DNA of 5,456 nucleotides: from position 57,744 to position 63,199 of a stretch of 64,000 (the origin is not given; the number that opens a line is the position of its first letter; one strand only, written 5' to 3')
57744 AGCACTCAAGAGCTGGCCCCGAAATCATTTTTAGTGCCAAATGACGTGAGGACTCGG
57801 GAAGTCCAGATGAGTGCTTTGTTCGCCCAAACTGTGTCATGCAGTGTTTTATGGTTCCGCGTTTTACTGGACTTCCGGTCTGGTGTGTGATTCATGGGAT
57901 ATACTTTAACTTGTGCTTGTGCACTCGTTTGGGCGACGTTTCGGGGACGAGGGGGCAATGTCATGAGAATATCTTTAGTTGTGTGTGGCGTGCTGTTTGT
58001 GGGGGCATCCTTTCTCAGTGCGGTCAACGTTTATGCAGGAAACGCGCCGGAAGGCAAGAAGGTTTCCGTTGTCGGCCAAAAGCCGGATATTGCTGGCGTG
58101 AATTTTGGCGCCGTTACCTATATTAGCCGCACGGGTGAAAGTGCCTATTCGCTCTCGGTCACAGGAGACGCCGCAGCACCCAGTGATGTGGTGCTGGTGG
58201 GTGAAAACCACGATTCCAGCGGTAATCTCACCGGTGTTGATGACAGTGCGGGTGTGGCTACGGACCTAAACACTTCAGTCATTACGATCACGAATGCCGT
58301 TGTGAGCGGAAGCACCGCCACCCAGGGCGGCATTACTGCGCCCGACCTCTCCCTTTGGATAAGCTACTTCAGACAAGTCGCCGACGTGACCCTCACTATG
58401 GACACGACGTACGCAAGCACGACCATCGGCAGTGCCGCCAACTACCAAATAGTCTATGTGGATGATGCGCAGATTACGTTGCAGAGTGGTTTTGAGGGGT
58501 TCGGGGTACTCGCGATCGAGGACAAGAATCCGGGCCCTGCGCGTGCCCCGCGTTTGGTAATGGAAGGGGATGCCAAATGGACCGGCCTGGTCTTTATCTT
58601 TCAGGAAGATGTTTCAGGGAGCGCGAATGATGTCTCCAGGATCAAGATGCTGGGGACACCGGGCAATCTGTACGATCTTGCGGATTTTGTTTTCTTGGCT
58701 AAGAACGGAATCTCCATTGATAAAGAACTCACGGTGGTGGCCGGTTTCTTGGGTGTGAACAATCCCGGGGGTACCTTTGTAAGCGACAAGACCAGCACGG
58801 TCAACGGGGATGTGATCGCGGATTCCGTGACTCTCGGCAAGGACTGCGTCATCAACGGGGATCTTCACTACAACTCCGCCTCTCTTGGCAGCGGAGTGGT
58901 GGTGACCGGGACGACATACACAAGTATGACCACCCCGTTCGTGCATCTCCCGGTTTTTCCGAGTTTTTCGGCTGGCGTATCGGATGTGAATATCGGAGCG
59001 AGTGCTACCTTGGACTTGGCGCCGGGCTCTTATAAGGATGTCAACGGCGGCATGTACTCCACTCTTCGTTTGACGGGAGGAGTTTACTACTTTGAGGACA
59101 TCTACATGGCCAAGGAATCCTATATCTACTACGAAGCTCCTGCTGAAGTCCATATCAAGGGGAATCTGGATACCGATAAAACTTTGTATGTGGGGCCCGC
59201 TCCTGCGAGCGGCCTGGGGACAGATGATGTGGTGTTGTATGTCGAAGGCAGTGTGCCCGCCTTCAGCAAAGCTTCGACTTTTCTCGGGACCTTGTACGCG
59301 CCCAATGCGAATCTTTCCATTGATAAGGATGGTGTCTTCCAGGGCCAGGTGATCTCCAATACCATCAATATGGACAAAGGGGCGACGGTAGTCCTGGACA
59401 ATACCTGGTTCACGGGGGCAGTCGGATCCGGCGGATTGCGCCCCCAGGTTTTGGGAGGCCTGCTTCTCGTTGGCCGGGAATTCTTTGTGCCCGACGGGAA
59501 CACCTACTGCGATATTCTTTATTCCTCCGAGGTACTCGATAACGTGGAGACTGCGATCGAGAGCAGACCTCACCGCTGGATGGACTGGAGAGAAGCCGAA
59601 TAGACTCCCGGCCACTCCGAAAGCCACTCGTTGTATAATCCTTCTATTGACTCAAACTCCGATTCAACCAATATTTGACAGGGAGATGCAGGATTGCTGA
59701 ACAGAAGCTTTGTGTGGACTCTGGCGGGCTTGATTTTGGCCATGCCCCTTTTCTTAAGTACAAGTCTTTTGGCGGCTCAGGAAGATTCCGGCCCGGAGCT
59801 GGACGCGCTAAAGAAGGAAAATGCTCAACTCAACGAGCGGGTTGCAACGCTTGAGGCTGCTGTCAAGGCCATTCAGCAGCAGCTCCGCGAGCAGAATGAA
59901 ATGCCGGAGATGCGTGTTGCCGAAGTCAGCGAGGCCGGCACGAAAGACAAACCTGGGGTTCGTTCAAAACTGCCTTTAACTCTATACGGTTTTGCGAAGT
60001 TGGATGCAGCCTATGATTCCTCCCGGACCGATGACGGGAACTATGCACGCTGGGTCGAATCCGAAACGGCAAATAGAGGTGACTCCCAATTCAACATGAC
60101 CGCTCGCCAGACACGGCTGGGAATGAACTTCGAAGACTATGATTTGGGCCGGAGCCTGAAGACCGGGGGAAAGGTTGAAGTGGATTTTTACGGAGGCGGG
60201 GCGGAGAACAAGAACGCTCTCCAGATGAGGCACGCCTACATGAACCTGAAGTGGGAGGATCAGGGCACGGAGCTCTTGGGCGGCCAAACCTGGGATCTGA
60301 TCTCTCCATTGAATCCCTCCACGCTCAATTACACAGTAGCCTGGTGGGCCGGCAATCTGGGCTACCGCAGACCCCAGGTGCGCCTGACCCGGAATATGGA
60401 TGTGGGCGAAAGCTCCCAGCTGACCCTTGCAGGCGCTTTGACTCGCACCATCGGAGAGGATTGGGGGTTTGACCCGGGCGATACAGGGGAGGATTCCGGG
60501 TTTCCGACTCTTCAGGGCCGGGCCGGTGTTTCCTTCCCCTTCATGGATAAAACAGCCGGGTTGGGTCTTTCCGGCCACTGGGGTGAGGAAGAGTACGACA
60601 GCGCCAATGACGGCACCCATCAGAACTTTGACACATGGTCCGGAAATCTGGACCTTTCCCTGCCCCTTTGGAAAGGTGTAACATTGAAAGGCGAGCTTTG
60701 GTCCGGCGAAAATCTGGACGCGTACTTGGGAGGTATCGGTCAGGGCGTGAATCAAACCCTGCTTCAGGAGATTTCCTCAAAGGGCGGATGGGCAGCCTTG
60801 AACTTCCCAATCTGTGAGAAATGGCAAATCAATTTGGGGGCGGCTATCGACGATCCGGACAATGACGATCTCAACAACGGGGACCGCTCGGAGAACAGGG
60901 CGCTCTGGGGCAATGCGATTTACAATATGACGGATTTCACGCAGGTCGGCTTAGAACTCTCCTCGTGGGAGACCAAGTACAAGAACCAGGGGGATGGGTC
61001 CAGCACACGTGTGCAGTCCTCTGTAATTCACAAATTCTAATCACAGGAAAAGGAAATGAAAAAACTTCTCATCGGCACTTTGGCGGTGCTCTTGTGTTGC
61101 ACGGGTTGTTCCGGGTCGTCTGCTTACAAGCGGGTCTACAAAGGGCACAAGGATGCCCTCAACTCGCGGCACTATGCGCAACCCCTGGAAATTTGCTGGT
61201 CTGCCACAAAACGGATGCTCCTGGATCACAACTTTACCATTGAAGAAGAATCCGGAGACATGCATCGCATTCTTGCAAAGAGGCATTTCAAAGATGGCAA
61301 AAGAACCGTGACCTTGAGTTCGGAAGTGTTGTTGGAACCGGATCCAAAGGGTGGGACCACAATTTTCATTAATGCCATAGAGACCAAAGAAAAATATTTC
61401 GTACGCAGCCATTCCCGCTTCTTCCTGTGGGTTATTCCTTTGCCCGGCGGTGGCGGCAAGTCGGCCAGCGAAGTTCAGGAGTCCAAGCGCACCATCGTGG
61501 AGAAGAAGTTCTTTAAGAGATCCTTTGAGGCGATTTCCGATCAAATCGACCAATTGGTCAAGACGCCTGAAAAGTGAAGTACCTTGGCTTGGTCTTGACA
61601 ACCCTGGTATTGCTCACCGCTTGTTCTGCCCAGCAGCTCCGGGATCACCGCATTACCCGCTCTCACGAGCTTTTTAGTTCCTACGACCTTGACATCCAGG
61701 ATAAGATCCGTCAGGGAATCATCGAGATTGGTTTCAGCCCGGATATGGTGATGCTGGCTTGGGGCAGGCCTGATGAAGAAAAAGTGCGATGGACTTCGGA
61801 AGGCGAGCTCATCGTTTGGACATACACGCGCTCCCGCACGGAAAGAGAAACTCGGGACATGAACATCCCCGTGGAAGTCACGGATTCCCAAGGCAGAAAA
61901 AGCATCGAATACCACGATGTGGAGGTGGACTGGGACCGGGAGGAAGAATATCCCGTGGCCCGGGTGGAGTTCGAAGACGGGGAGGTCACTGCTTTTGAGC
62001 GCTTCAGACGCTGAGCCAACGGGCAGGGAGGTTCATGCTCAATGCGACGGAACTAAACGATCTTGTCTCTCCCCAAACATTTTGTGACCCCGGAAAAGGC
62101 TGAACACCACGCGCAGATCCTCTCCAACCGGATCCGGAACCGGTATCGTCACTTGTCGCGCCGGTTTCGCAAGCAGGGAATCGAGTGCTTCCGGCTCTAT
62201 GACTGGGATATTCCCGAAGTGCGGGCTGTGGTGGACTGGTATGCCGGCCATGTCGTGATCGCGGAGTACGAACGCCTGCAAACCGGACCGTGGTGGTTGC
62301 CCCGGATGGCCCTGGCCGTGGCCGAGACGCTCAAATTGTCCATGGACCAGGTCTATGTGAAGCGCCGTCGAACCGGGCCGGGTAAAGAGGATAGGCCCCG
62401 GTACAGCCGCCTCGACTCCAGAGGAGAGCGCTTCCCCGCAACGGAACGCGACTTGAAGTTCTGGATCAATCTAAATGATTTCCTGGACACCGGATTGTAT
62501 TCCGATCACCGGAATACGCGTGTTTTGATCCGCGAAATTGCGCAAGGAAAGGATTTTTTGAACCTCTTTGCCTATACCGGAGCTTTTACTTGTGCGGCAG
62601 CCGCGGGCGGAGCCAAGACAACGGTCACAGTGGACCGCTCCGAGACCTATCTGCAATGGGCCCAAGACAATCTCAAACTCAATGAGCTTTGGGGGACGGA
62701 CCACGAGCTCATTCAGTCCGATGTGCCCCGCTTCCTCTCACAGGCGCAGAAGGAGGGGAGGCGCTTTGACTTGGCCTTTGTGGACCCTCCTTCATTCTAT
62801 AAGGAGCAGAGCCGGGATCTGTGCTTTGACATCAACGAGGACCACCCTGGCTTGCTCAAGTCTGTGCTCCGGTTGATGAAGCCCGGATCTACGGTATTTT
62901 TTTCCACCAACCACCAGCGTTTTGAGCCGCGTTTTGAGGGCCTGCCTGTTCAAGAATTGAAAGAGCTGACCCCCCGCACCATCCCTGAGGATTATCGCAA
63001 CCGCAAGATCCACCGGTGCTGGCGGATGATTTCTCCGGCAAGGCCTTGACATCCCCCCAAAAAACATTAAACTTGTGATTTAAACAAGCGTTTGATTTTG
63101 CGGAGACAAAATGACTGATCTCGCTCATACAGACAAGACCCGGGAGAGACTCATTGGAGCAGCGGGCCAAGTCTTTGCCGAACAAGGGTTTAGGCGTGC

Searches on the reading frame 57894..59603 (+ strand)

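Call 43: search_protein_families(library=pfam, proteins=[window:57894-59603:+], max_evalue=0.0001)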
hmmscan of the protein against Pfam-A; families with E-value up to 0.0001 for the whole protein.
window:57894-59603:+ (569 aa): 2 families
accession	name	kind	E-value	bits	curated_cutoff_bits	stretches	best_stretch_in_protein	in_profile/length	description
PF04519.19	Bactofilin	-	1.2e-05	25.9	27.9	0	302-340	57-96/98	Polymer-forming cytoskeletal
PF23981.1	DUF7305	-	2.5e-05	24.7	27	1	418-503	96-180/185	Domain of unknown function (DUF7305)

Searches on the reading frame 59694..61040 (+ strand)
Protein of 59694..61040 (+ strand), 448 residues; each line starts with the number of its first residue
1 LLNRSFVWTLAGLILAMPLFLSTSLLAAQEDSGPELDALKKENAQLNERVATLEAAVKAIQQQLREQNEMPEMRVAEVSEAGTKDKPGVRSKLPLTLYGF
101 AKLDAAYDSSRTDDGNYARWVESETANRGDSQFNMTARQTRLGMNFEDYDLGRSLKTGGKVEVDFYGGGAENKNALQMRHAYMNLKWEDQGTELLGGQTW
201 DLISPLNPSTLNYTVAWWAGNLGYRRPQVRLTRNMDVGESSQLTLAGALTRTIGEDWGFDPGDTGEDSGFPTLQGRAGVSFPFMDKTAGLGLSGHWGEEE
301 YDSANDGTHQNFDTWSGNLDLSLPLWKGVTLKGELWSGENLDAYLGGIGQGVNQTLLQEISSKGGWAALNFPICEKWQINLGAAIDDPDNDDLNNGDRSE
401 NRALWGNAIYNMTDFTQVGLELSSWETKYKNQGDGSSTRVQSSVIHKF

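Call 43: search_protein_families(library=pfam, proteins=[window:59694-61040:+], max_evalue=0.0001)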
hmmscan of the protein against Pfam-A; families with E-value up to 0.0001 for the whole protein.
window:59694-61040:+ (448 aa): 1 family
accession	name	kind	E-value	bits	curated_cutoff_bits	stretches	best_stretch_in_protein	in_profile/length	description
PF19577.5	DcaP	-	1.3e-09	38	27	1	40-239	12-208/410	DcaP outer membrane protein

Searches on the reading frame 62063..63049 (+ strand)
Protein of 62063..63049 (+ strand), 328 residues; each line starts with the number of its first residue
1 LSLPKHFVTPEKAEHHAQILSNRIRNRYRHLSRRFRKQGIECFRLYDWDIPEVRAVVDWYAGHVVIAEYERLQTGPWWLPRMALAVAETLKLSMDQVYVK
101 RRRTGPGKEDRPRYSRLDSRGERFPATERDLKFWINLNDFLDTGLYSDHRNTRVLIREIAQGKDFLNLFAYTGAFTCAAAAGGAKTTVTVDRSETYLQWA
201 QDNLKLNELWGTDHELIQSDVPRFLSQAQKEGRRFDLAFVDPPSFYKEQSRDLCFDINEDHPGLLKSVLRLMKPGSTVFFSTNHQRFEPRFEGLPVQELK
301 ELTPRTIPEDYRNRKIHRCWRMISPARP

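Call 43: search_protein_families(library=pfam, proteins=[window:62063-63049:+], max_evalue=0.0001)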
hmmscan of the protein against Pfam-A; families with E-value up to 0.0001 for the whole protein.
window:62063-63049:+ (328 aa): 2 families
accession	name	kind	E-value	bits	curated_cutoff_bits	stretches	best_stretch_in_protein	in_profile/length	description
PF10672.15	Methyltrans_SAM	-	1.9e-21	77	27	1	122-291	84-247/286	S-adenosylmethionine-dependent methyltransferase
PF03602.21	Cons_hypoth95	-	5.9e-10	39.5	24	1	159-250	39-127/182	Conserved hypothetical protein 95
